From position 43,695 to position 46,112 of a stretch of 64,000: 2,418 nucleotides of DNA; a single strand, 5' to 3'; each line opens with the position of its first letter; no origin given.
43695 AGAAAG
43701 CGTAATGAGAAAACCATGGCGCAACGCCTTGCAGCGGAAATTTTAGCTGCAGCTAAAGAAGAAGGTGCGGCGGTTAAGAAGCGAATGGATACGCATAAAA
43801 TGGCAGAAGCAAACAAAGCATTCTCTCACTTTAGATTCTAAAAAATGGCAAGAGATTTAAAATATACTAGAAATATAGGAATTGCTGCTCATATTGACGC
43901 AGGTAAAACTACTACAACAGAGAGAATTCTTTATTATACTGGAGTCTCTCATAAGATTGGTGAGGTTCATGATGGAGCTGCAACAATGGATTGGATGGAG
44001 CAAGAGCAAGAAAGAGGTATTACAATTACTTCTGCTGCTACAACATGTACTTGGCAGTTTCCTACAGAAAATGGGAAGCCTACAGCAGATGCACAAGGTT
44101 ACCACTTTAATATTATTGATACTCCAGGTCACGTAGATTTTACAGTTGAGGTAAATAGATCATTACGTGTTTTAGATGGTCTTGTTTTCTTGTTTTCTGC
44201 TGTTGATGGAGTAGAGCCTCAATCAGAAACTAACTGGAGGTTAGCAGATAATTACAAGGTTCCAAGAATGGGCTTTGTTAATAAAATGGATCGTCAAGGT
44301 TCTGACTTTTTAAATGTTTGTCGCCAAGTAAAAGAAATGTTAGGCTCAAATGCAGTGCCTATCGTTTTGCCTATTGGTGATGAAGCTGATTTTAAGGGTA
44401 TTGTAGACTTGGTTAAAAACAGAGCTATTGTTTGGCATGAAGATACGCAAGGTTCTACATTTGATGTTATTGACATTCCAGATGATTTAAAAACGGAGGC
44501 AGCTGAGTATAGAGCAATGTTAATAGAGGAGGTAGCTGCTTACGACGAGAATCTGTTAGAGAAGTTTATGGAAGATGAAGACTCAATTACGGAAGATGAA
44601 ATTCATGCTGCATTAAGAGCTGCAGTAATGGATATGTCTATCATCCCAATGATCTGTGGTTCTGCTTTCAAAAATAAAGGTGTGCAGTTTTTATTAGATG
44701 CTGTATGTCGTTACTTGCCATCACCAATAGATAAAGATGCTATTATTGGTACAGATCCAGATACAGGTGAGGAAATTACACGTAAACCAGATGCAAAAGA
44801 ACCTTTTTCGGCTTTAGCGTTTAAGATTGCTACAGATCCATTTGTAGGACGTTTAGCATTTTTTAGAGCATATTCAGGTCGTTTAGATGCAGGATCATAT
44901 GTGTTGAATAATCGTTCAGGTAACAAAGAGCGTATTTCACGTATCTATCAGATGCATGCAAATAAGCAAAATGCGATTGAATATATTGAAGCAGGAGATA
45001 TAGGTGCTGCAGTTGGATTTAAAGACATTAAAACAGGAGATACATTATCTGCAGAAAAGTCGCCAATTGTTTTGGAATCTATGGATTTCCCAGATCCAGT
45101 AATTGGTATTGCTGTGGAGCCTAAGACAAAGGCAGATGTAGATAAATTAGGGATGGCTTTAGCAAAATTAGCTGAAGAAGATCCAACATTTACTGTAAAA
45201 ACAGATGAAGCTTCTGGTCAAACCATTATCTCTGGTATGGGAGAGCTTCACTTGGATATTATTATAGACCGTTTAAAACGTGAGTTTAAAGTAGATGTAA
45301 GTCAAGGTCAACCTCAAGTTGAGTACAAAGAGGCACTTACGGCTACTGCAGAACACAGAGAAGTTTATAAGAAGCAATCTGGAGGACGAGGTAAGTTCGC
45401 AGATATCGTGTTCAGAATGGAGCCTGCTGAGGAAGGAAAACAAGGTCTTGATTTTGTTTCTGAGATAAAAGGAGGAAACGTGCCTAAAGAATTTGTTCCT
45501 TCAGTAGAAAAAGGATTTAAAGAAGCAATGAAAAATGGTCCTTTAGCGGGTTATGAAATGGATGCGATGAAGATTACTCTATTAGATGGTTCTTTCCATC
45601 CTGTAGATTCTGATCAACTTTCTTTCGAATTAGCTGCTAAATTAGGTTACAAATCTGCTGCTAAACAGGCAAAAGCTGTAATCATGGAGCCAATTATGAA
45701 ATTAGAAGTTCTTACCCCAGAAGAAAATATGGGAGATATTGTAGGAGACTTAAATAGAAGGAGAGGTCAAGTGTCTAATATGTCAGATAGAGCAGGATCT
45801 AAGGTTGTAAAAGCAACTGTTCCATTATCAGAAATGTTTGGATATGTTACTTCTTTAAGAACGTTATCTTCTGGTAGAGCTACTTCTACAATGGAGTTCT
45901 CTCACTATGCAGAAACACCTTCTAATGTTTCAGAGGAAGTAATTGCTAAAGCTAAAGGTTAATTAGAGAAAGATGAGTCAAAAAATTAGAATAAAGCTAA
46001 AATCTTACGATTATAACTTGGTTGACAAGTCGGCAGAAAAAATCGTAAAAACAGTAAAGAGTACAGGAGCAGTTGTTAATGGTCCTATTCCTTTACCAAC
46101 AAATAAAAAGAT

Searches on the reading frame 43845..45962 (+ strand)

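Call 83: search_protein_families(library=pfam, proteins=[window:43845-45962:+], max_evalue=0.00001)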
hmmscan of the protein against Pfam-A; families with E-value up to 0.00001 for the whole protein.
window:43845-45962:+ (705 aa): 7 families
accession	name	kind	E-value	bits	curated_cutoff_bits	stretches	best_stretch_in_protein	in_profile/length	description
PF00009.33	GTP_EFTU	-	4.5e-61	206.2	26.5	1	8-293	3-188/188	Elongation factor Tu GTP binding domain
PF03764.24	EFG_IV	-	1.7e-38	131.5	24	1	490-610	1-121/121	Elongation factor G, domain IV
PF14492.12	EFG_III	-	4e-32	110.5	27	1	415-488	1-74/75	Elongation Factor G, domain III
PF00679.30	EFG_C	-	1e-28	99.6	27.9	1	613-698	2-88/89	Elongation factor G C-terminus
PF03144.31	GTP_EFTU_D2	-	2.1e-17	63.7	30.3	1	335-401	1-72/73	Elongation factor Tu domain 2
PF22042.2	EF-G_D2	-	5.9e-16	58.8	27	1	320-403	1-83/84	Elongation factor G domain 2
PF16658.11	RF3_C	-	5.1e-07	30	40.1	1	424-506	15-97/132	Class II release factor RF3, C-terminal domain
